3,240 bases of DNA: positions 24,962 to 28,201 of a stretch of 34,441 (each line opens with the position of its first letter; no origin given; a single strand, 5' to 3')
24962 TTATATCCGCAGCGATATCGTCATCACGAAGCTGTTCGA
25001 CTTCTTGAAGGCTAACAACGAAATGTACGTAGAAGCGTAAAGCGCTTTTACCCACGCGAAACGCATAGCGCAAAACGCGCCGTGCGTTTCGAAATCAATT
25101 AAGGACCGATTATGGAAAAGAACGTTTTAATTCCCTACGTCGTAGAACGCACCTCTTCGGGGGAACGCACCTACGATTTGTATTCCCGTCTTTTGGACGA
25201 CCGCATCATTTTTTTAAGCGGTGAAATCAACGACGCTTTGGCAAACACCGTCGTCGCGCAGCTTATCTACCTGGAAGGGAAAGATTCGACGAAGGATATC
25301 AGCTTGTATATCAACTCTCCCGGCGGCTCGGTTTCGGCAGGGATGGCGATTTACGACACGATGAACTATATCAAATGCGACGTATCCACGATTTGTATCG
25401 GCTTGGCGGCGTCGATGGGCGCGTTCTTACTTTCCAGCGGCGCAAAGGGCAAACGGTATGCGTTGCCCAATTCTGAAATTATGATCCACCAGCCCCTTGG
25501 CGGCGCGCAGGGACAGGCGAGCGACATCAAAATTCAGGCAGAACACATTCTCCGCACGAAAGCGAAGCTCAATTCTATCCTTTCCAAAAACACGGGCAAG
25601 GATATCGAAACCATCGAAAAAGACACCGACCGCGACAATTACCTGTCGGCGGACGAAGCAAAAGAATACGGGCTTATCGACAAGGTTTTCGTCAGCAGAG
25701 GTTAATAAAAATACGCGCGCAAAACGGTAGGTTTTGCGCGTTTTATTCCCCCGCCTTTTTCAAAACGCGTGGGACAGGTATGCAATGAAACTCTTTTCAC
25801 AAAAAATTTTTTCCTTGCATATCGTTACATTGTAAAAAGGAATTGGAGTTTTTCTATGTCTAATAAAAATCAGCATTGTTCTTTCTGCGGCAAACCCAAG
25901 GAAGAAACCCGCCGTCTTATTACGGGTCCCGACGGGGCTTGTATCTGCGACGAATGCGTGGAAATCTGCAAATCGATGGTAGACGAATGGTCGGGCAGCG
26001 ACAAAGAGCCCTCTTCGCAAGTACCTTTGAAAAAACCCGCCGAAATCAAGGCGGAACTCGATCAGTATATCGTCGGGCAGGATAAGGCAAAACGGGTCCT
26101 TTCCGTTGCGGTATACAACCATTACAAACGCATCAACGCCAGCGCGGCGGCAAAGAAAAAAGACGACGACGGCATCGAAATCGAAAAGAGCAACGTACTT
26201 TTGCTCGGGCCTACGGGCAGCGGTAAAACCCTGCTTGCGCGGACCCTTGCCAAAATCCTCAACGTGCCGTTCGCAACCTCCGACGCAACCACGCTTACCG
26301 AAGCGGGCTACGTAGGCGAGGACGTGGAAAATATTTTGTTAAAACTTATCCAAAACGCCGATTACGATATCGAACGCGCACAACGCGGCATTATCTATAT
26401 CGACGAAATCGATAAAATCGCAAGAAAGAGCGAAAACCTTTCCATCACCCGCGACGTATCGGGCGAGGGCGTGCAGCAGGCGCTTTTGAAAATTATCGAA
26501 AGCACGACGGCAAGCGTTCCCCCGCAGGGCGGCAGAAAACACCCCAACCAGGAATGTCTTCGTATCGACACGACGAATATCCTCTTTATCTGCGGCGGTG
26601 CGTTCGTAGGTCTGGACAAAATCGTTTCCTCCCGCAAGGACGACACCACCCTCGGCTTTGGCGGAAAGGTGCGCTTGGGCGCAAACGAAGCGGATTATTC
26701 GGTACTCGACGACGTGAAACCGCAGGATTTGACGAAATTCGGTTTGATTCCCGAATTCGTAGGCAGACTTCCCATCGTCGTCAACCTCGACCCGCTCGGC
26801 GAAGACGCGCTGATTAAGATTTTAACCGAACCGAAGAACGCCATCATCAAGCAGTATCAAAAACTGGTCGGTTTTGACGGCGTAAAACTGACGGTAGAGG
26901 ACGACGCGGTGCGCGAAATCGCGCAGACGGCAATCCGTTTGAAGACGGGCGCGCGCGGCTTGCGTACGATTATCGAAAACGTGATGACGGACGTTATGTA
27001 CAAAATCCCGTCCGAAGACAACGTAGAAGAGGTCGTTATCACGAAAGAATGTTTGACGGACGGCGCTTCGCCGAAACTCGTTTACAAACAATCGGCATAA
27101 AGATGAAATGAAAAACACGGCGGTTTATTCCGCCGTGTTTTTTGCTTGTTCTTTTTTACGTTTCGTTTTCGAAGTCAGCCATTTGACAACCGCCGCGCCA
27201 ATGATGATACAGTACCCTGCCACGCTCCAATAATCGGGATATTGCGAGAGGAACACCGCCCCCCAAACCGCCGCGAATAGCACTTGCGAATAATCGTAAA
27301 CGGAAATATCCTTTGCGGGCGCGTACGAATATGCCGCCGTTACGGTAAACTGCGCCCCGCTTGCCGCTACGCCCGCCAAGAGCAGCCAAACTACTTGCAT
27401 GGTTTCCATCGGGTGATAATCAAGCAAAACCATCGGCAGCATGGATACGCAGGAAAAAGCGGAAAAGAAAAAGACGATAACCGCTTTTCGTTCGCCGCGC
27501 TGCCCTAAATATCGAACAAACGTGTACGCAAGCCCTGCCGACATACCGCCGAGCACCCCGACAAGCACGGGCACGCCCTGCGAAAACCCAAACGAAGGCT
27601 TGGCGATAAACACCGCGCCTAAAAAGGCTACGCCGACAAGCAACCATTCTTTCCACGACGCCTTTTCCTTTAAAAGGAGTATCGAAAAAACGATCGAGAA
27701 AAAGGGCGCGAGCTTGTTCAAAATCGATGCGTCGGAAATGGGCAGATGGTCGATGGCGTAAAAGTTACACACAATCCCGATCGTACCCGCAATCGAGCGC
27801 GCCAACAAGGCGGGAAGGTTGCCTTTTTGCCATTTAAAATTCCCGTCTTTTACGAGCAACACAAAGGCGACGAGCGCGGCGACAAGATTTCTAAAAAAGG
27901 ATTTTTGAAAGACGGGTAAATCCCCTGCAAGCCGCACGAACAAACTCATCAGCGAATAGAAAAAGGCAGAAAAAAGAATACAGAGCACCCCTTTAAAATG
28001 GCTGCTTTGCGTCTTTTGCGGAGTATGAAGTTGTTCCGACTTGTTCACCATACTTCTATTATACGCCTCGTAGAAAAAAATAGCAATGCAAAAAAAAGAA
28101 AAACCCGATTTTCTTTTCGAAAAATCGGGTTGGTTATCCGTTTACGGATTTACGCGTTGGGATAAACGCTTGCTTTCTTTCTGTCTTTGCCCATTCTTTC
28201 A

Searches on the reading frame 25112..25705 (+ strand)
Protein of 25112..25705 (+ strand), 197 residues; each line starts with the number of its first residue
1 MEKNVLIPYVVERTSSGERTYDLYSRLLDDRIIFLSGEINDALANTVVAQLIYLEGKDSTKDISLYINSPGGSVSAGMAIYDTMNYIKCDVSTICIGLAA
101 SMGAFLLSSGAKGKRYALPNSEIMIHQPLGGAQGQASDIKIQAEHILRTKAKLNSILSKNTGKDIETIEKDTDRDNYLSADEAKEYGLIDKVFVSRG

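Call 9: search_protein_families(library=pfam, proteins=[window:25112-25705:+])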
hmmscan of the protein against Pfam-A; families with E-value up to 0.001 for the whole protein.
window:25112-25705:+ (197 aa): 1 family
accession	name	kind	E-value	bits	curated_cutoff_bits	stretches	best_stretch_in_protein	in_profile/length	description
PF00574.28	CLP_protease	-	3.7e-86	288.1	20.2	1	16-194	2-180/182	Clp protease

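Call 13: find_encoding_contigs(protein=window:25112-25705:+, flank=10000, max_places=6)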
Protein window:25112-25705:+ (197 aa): 2 contigs read that carry it; 2 places shown.
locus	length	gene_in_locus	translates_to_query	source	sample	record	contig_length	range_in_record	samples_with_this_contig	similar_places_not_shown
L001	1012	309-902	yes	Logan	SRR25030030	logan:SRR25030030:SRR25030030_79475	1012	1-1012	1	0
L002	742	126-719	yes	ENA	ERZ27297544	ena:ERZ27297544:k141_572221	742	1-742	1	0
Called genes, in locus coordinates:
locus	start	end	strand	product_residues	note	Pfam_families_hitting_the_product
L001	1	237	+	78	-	?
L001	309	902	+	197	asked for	PF00574:CLP_protease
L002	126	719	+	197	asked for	PF00574:CLP_protease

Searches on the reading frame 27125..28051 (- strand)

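Call 9: search_protein_families(library=pfam, proteins=[window:27125-28051:-])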
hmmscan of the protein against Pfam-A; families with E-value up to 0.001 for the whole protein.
window:27125-28051:- (308 aa): 4 families
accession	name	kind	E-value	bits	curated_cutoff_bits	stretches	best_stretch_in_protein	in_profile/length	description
PF00892.27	EamA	-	1.9e-30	106.3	28.2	2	20-149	2-133/135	EamA-like transporter family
PF06800.18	Sugar_transport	-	1.2e-07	31.9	26.3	1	9-144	135-268/280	Sugar transport protein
PF03151.22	TPT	-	9.3e-05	22.4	30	1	56-142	43-128/291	Triose-phosphate Transporter family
PF05653.20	Mg_trans_NIPA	-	0.00043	20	26.2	0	86-149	56-119/295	Magnesium transporter NIPA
